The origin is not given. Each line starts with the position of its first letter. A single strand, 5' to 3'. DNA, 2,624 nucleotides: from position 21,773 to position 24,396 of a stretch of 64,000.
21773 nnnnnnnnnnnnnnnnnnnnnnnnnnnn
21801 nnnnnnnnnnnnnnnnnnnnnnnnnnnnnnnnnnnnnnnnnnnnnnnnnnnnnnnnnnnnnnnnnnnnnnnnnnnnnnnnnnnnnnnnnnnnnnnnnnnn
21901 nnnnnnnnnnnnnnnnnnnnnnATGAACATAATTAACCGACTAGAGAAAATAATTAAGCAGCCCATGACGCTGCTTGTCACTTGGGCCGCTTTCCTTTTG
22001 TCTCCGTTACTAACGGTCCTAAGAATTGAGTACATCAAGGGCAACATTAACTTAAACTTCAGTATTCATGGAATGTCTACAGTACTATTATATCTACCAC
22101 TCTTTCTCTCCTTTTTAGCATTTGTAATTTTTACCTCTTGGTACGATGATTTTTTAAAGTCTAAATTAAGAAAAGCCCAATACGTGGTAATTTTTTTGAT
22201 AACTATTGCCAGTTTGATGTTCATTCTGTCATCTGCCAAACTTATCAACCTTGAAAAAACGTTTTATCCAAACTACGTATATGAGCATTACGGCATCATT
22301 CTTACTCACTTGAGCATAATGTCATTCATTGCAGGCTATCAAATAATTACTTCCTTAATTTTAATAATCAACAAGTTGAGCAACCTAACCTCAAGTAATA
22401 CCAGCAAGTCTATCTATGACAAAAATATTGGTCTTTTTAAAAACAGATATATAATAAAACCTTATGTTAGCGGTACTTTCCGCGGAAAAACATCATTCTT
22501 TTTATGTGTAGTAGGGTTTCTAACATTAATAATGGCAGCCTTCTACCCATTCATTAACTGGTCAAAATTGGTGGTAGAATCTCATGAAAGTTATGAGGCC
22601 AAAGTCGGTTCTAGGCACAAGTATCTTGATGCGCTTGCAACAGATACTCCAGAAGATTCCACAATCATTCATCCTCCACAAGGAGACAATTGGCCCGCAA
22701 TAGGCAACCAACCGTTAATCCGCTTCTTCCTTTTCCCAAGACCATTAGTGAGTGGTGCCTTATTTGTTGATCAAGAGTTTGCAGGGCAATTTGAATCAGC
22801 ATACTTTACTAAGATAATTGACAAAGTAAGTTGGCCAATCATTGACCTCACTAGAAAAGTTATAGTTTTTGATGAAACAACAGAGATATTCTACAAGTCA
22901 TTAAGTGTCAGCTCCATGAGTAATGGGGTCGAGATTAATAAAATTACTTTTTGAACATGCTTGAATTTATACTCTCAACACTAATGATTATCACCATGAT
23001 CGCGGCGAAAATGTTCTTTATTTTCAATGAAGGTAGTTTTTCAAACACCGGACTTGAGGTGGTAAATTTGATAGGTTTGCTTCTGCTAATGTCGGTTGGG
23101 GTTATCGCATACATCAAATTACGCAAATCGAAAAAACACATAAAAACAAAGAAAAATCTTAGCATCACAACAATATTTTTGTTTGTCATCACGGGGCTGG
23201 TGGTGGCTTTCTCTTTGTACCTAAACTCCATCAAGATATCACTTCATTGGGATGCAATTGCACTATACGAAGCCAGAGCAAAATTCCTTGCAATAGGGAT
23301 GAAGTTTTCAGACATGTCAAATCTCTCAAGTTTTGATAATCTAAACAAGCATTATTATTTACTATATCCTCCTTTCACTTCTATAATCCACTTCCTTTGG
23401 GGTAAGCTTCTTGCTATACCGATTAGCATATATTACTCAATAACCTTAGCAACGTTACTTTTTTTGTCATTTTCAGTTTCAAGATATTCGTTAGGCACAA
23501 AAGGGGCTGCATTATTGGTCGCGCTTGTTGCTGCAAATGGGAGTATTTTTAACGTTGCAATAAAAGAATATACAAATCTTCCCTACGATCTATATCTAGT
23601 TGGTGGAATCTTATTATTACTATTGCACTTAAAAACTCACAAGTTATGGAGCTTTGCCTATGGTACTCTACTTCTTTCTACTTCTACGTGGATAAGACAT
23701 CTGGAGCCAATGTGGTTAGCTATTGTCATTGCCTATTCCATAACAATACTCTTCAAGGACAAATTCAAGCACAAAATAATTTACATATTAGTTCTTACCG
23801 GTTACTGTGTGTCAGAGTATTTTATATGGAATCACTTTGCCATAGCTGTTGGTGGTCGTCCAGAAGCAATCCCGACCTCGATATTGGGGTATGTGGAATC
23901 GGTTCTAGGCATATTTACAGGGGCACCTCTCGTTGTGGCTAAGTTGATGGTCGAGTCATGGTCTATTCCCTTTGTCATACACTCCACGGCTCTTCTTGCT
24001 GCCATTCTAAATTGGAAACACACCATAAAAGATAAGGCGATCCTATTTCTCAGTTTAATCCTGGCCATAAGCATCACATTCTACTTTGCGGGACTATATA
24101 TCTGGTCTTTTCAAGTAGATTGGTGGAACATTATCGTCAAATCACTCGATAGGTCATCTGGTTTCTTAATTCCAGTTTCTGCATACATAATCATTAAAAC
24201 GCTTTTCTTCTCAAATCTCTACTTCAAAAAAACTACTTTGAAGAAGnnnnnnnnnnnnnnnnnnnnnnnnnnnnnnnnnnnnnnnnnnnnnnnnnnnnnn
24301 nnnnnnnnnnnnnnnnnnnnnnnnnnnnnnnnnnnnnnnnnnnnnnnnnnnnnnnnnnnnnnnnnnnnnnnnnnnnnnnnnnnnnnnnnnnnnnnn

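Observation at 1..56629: About 56-kb glycosylation super-island: at least 7 ArnT/PMT-like GT-C, 2 PIG-V-like, 3 TM-less DPM1-like synthases, about 18 GT2/GT4, 3 methyltransferases, flippase, ligase, initiating PGT, ManC, GalE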

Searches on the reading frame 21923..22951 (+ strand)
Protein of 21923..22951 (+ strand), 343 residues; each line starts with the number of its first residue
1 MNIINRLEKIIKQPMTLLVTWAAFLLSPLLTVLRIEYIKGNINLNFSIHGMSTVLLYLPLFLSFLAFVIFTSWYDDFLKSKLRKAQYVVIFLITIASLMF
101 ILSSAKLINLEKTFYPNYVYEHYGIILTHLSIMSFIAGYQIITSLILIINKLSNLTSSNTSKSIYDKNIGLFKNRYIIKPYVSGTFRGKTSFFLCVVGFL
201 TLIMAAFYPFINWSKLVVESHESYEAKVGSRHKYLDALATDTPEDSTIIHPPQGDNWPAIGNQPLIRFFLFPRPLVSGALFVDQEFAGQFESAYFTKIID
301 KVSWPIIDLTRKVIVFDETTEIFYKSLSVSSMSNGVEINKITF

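Call 5: search_protein_families(library=pfam, proteins=[window:21923-22951:+], max_evalue=0.01)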
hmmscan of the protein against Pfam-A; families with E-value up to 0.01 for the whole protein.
window:21923-22951:+ (343 aa): 1 family
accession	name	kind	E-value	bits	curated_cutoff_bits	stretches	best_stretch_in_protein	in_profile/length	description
PF06912.16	DUF1275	-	0.0066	16.7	25.4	0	49-175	42-149/193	Protein of unknown function (DUF1275)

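Call 18: search_protein_families(library=ncbifam, proteins=[window:21923-22951:+], max_evalue=0.01)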
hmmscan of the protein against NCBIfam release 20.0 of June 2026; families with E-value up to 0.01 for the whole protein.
window:21923-22951:+ (343 aa): 0 families

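Call 29: search_protein_families(library=pfam, proteins=[window:21923-22951:+], max_evalue=5)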
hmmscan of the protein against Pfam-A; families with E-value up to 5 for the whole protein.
window:21923-22951:+ (343 aa): 2 families
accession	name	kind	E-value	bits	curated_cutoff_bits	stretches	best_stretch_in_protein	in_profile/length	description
PF06912.16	DUF1275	-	0.0066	16.7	25.4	1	49-175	42-149/193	Protein of unknown function (DUF1275)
PF15061.11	DUF4538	-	0.015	15.5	27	1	192-211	6-25/57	Domain of unknown function (DUF4538)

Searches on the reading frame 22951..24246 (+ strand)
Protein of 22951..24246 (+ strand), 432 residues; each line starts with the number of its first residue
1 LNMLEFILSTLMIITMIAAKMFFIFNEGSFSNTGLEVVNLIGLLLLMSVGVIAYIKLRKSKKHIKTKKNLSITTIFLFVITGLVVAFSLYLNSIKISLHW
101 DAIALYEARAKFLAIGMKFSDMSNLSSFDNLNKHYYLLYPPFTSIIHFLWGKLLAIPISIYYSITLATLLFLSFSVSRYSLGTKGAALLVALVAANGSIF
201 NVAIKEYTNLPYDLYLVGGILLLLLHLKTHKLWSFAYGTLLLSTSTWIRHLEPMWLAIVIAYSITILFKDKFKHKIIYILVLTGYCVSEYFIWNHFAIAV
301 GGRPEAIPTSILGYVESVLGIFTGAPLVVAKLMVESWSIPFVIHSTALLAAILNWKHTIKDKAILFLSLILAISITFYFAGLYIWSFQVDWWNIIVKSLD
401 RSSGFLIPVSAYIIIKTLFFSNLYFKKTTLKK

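Call 6: search_protein_families(library=pfam, proteins=[window:22951-24246:+], max_evalue=0.001)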
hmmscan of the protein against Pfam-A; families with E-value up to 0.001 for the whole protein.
window:22951-24246:+ (432 aa): 0 families

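Call 18: search_protein_families(library=ncbifam, proteins=[window:22951-24246:+], max_evalue=0.01)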
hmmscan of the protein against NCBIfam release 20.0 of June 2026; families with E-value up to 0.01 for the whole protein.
window:22951-24246:+ (432 aa): 0 families

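Call 29: search_protein_families(library=pfam, proteins=[window:22951-24246:+], max_evalue=5)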
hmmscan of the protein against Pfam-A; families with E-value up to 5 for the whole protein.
window:22951-24246:+ (432 aa): 1 family
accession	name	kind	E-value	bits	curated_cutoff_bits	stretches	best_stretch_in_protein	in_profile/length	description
PF05767.17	Pox_A14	-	0.024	15.2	27.7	1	37-91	13-69/93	Poxvirus virion envelope protein A14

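Call 77: search_solved_structures(query=window:22951-24246:+, max_evalue=10)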
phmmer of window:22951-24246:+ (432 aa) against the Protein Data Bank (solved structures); distinct sequences matched with E-value up to 10: 0.
